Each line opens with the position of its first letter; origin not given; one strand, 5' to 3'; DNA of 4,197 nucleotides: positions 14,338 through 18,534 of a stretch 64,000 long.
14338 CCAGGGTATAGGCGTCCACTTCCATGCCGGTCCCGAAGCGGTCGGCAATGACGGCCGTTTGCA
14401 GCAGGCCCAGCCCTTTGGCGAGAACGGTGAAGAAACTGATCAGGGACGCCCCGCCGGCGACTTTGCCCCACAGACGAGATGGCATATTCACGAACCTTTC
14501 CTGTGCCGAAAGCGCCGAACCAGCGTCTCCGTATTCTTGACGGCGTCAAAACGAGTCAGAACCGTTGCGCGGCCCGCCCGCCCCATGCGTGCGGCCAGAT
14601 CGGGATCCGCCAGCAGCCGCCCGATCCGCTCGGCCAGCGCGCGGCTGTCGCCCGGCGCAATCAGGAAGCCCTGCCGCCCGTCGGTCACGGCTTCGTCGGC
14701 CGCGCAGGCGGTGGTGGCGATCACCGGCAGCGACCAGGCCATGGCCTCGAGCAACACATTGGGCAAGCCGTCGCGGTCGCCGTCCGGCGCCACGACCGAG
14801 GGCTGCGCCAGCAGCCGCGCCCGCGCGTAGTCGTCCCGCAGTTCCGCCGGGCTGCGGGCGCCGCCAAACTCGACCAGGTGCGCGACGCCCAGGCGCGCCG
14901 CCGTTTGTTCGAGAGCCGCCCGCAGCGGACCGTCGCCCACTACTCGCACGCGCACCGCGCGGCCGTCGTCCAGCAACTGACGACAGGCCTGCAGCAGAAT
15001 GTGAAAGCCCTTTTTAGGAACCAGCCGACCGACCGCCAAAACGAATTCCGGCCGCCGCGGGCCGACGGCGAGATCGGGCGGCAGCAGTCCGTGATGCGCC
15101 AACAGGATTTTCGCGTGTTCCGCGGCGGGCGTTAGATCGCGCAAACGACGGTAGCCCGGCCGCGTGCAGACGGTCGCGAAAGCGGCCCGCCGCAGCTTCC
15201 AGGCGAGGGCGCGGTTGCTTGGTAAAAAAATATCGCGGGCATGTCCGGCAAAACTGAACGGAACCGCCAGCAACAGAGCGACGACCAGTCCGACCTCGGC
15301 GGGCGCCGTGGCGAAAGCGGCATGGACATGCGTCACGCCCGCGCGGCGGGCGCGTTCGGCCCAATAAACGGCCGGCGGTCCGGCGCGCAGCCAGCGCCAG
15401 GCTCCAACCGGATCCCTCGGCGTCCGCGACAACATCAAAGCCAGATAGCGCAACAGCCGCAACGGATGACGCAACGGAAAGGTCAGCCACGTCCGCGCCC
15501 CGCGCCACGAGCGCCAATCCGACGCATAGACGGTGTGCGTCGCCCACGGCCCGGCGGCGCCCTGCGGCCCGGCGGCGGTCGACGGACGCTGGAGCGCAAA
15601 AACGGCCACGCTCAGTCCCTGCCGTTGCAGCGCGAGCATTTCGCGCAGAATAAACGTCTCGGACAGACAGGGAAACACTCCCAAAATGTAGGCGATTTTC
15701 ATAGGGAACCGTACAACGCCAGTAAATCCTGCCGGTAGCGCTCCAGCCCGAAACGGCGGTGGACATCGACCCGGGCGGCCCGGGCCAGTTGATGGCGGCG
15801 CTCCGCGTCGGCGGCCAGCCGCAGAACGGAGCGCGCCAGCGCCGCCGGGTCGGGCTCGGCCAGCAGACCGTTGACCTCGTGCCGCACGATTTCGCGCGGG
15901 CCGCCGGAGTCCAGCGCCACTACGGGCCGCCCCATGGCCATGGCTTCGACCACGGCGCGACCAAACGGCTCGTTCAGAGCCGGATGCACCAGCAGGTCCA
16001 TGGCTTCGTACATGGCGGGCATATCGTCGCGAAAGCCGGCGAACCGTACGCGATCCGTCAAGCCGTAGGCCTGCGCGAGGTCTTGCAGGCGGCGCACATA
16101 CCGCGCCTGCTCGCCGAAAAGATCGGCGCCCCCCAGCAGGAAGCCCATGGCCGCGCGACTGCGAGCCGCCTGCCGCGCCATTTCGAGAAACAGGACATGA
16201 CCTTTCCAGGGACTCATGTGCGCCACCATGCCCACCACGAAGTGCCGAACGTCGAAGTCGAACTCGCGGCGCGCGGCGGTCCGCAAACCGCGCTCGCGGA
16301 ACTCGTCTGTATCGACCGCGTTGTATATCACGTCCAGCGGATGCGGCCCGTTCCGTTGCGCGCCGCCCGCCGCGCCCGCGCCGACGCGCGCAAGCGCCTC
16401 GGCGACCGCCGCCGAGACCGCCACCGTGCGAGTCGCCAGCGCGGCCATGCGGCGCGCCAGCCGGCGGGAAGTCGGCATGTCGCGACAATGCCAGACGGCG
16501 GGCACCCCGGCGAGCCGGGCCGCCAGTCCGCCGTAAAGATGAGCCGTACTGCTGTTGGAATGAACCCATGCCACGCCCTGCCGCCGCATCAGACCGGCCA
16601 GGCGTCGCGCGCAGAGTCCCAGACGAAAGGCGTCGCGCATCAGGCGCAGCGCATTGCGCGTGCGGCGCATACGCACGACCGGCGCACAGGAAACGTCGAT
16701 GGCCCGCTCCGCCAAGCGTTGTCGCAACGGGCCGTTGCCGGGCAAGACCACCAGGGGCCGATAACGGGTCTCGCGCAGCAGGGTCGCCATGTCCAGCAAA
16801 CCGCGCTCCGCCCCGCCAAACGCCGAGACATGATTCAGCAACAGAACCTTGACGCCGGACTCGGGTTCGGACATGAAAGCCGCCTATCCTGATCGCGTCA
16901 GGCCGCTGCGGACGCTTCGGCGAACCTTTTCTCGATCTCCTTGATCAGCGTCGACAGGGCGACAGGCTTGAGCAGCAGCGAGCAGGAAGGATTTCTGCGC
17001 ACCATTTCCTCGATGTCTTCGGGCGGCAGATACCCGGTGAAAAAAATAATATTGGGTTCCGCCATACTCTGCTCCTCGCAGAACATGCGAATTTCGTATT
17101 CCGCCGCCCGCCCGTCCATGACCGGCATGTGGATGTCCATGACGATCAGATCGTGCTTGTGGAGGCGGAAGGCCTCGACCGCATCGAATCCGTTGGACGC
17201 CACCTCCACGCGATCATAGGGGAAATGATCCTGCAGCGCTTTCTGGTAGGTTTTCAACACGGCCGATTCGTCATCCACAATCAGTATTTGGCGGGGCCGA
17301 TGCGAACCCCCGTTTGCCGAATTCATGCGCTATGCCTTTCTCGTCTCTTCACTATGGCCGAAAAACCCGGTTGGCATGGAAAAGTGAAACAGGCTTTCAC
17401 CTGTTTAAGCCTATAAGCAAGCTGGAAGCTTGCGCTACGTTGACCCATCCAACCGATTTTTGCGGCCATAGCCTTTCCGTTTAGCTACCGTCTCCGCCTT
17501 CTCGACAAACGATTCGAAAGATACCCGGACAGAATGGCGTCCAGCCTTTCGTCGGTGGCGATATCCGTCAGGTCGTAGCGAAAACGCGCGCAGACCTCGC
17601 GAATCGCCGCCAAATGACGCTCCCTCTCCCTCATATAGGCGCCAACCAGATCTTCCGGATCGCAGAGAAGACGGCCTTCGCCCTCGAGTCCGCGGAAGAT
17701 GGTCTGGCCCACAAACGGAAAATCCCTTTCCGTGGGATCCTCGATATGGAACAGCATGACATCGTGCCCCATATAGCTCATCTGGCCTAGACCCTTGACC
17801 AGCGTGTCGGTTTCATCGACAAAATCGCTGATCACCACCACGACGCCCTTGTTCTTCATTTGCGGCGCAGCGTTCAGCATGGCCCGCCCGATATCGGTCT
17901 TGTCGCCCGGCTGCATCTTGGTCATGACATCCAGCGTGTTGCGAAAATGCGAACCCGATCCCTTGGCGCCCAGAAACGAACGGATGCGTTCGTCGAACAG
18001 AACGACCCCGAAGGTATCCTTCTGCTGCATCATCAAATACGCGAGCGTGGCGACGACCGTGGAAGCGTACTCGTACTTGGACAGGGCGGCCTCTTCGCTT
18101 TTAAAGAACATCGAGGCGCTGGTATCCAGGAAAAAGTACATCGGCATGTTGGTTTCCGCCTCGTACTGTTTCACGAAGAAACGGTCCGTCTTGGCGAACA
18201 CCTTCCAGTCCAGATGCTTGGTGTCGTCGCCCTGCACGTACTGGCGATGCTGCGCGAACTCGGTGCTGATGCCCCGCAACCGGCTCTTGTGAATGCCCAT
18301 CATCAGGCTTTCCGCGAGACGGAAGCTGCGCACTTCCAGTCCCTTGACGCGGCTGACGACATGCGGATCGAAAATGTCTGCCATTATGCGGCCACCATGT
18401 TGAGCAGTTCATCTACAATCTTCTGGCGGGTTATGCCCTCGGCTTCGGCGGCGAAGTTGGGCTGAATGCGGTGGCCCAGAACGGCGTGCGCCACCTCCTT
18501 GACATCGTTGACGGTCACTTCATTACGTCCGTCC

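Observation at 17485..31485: Eight-gene MoxR/vWA (Bat-like) operon carrying unusual accessory modules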

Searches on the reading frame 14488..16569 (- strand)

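Call 9: search_protein_families(library=pfam, proteins=[window:14488-16569:-], max_evalue=0.01)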
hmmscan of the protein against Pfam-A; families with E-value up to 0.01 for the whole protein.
window:14488-16569:- (693 aa): 3 families
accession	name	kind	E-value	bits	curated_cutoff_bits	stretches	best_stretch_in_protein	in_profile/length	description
PF00534.26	Glycos_transf_1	-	3.1e-33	115.1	26.4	1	506-668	14-171/172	Glycosyl transferases group 1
PF13692.12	Glyco_trans_1_4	-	3.9e-32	111.9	27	1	510-655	4-142/142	Glycosyl transferases group 1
PF13524.12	Glyco_trans_1_2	-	9.5e-08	32.5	25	1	534-683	10-142/144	Glycosyl transferase-like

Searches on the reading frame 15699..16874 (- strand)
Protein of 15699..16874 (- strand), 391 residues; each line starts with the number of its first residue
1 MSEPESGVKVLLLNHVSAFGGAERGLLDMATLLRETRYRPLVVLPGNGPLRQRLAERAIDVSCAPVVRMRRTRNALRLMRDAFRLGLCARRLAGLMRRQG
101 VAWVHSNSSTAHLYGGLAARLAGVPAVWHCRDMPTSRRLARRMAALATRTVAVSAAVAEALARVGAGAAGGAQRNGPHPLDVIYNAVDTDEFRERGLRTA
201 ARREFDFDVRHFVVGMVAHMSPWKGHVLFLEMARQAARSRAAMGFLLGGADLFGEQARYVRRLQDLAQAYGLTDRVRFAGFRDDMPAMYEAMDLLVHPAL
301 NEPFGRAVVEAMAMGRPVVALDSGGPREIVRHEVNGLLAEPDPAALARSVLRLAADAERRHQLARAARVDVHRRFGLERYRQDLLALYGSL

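Call 9: search_protein_families(library=pfam, proteins=[window:15699-16874:-], max_evalue=0.01)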
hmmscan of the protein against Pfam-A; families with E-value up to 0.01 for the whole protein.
window:15699-16874:- (391 aa): 7 families
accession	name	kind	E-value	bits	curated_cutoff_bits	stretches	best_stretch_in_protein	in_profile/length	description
PF00534.26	Glycos_transf_1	-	2e-35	122.3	26.4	1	200-368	4-170/172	Glycosyl transferases group 1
PF13692.12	Glyco_trans_1_4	-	1.2e-31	110.3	27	1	213-356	3-142/142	Glycosyl transferases group 1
PF13439.12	Glyco_transf_4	-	5.3e-15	56.3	28.5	1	19-191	1-170/170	Glycosyltransferase Family 4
PF13579.12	Glyco_trans_4_4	-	3.7e-08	34.3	29.7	1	20-168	1-149/158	Glycosyl transferase 4-like domain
PF20706.3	GT4-conflict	-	3e-07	30.2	26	1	137-340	137-330/385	Family 4 Glycosyltransferase in conflict systems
PF13524.12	Glyco_trans_1_2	-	0.00016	22.1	25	1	262-384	27-142/144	Glycosyl transferase-like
PF16994.11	Glyco_trans_4_5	-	0.0031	17.7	26.6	1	8-62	3-58/172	Glycosyl-transferase family 4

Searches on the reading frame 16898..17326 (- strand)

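Call 9: search_protein_families(library=pfam, proteins=[window:16898-17326:-], max_evalue=0.01)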
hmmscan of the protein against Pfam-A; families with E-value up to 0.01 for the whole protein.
window:16898-17326:- (142 aa): 1 family
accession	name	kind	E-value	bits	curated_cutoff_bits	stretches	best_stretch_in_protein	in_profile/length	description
PF00072.30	Response_reg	-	1.6e-16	60.9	30.2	1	14-131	1-110/111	Response regulator receiver domain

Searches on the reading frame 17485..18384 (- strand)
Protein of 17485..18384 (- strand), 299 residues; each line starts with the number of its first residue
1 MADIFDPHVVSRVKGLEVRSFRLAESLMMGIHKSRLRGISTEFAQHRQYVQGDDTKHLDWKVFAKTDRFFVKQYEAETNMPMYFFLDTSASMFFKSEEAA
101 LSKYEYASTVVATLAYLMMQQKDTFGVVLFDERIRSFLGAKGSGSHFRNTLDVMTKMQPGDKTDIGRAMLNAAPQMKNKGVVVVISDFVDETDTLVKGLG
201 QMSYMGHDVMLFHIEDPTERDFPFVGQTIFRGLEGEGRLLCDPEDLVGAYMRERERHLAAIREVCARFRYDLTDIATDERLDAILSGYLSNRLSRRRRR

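Call 4: search_protein_families(library=pfam, proteins=[window:17485-18384:-], max_evalue=0.01)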
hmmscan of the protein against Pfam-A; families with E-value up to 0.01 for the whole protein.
window:17485-18384:- (299 aa): 2 families
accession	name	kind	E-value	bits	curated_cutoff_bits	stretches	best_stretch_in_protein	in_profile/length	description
PF01882.25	DUF58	-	1.6e-42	145.6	23.4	1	45-257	1-213/216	Protein of unknown function DUF58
PF13519.12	VWA_2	-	3.7e-09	37.6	27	1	83-188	2-106/107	von Willebrand factor type A domain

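Call 5: search_protein_families(library=ncbifam, proteins=[window:17485-18384:-], max_evalue=0.01)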
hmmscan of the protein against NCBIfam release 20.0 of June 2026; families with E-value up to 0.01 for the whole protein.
window:17485-18384:- (299 aa): 0 families

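Call 65: search_protein_families(library=padloc, proteins=[window:17485-18384:-], max_evalue=0.001)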
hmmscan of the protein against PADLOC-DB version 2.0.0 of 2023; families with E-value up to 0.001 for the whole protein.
window:17485-18384:- (299 aa): 0 families

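Call 72: search_solved_structures(query=window:17485-18384:-, max_evalue=0.01)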
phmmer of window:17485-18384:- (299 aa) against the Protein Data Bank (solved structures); distinct sequences matched with E-value up to 0.01: 0.
